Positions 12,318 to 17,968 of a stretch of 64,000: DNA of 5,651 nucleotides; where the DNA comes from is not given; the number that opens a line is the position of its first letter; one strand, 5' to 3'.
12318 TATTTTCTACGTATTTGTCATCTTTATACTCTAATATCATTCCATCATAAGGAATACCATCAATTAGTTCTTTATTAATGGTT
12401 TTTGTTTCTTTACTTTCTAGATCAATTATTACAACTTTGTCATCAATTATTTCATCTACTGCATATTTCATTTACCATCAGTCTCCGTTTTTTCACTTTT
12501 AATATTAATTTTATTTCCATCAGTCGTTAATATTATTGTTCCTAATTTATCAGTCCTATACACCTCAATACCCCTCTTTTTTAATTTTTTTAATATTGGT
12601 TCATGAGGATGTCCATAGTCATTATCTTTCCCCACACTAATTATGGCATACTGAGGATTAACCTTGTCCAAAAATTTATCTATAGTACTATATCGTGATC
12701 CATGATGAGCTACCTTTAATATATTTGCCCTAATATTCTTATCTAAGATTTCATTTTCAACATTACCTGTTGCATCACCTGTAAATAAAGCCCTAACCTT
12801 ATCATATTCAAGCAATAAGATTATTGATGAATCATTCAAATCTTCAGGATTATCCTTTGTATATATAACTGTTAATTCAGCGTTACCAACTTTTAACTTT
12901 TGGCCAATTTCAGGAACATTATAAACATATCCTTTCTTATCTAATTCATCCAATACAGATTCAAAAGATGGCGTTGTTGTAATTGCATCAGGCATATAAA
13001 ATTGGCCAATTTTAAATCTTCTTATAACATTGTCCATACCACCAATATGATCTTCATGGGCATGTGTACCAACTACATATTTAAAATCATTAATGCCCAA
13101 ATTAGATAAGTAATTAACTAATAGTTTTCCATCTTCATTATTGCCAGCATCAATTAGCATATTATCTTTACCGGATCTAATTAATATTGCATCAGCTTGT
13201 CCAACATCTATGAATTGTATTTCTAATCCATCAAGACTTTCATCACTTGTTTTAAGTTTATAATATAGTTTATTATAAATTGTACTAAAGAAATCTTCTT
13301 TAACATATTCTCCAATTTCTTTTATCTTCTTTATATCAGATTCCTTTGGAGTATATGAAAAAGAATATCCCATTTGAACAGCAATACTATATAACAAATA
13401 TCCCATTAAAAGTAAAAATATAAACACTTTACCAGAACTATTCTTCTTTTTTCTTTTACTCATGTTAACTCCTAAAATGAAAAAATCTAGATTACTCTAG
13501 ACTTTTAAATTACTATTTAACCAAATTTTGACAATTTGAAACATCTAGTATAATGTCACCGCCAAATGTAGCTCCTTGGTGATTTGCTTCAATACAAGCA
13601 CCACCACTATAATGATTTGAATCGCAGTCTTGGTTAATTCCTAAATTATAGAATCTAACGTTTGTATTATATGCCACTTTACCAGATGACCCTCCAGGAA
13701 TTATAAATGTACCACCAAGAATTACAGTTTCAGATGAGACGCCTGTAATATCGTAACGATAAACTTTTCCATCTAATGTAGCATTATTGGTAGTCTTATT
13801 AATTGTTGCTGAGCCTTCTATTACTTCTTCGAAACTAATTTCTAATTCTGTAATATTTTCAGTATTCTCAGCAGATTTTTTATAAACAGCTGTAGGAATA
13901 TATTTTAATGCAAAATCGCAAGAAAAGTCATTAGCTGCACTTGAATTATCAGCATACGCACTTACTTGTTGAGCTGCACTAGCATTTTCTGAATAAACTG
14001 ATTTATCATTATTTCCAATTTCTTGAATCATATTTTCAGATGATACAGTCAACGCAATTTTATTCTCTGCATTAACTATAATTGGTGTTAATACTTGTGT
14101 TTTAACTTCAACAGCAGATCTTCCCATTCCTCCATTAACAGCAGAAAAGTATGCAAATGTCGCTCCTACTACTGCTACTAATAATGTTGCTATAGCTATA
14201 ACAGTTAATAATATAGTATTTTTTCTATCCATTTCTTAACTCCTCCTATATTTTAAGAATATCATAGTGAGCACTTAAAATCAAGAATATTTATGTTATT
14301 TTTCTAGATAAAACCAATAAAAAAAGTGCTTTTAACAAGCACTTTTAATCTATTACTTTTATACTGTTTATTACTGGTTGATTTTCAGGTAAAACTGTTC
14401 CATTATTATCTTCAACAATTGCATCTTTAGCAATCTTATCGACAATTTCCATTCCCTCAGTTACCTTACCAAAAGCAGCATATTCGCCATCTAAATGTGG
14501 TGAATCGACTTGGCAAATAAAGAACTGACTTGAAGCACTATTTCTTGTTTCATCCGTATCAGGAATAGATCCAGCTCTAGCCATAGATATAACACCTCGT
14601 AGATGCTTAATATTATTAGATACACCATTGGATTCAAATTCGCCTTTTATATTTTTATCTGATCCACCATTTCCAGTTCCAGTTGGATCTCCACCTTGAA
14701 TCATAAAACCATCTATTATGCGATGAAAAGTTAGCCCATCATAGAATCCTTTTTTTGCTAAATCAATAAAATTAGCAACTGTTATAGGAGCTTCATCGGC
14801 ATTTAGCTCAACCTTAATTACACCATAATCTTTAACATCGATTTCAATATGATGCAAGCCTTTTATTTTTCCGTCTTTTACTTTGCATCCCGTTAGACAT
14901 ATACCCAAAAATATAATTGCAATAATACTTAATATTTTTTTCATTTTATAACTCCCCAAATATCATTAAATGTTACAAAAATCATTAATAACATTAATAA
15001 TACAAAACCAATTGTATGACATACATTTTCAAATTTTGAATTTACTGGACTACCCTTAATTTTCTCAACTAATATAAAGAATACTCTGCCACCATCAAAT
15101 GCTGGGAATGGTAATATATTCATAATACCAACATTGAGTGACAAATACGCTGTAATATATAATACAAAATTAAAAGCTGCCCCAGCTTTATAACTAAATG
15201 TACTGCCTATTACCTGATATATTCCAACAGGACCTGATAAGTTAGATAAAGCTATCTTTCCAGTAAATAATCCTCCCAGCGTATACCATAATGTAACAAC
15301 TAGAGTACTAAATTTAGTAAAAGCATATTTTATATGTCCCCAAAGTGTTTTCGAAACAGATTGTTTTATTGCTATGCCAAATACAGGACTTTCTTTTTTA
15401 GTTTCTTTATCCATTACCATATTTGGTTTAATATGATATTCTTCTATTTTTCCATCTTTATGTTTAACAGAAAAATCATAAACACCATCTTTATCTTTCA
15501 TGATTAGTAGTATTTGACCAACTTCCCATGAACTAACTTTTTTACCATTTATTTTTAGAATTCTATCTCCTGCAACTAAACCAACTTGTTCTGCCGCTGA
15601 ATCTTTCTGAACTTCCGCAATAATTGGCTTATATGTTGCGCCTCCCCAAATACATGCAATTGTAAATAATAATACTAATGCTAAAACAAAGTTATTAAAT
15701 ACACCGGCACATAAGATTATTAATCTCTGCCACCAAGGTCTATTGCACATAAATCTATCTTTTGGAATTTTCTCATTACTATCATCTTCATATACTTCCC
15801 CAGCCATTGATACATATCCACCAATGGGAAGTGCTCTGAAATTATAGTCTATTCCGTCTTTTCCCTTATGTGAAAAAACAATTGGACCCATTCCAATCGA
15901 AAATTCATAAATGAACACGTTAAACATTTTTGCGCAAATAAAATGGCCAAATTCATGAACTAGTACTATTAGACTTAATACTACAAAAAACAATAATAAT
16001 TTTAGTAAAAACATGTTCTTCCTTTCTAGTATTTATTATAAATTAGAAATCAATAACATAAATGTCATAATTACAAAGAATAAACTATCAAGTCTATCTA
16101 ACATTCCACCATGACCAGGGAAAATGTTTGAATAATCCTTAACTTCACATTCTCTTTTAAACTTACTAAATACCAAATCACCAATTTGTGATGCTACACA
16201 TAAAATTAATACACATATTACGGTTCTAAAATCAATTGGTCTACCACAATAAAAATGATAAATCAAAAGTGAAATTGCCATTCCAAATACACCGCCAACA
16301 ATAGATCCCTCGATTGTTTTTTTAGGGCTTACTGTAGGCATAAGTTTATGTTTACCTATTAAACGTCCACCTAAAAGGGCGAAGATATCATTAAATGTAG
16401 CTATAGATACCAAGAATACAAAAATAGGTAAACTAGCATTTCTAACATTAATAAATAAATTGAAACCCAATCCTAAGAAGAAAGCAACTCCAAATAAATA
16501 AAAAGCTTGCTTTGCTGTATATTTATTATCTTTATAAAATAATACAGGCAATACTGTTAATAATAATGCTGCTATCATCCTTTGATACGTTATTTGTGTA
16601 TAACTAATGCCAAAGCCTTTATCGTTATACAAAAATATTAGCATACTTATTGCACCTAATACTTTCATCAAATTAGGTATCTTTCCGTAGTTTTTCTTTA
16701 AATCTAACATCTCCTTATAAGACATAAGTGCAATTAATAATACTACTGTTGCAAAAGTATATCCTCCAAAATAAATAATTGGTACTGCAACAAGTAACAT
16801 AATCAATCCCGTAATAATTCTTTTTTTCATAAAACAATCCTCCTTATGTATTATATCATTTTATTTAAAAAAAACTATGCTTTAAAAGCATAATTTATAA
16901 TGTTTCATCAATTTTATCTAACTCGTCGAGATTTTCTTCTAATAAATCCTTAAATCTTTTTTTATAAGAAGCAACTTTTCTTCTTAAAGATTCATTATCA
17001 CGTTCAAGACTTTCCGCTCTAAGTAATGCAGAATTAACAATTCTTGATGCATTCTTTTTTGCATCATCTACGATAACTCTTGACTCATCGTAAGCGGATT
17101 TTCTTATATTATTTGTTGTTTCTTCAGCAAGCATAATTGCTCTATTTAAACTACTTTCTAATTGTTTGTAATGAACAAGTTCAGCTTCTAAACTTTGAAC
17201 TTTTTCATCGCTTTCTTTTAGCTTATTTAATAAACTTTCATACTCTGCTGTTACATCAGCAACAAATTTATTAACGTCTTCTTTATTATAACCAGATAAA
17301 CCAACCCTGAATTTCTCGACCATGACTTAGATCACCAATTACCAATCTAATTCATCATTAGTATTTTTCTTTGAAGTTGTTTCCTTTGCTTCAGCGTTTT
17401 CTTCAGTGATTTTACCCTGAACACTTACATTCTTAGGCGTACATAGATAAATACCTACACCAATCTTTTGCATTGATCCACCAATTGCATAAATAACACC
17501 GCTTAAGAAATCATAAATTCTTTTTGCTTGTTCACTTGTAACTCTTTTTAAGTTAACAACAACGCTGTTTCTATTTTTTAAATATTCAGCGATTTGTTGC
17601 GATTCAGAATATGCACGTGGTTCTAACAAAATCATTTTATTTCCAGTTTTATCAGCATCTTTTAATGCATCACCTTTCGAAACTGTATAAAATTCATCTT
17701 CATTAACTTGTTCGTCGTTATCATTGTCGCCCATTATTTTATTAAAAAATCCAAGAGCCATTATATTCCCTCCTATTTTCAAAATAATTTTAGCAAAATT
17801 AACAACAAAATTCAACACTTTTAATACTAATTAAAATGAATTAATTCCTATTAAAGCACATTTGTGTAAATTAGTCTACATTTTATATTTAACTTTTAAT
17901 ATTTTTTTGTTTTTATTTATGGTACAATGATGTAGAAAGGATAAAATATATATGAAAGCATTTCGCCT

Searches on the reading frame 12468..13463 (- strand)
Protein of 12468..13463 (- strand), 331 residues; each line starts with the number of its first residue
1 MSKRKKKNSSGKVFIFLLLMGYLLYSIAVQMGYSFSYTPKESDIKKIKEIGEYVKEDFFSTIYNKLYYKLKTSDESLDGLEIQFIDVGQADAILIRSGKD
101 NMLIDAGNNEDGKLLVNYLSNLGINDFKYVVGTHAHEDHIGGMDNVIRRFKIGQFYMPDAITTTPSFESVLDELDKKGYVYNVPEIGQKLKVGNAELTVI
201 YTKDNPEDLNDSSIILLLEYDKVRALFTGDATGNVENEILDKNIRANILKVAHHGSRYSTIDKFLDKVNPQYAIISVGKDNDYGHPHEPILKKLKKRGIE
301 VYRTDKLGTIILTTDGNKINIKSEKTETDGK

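Call 20: search_protein_families(library=pfam, proteins=[window:12468-13463:-], max_evalue=0.01)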
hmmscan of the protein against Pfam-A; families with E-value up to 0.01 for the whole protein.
window:12468-13463:- (331 aa): 3 families
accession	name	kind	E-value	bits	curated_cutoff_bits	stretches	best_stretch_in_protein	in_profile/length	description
PF00753.33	Lactamase_B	-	7.8e-23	81.9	22.7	1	86-278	2-195/196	Metallo-beta-lactamase superfamily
PF12706.13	Lactamase_B_2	-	1.1e-06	28.9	27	1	101-240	2-151/200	Beta-lactamase superfamily domain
PF19583.5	ODP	-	1e-05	25.9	27.2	1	90-251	3-160/194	ODP family beta lactamase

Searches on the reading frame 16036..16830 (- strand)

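Call 22: search_protein_families(library=pfam, proteins=[window:16036-16830:-], max_evalue=0.001)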
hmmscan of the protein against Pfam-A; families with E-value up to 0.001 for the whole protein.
window:16036-16830:- (264 aa): 1 family
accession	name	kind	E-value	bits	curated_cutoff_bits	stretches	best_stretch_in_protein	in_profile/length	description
PF01148.25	CTP_transf_1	-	3.6e-55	188.1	24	1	2-261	1-261/264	Cytidylyltransferase family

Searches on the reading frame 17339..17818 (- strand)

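Call 20: search_protein_families(library=pfam, proteins=[window:17339-17818:-], max_evalue=0.01)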
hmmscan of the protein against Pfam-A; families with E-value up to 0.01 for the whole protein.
window:17339-17818:- (159 aa): 1 family
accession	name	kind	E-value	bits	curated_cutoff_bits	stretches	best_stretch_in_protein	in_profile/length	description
PF04472.17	SepF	-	6.1e-27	94.1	27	1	63-133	2-72/72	Cell division protein SepF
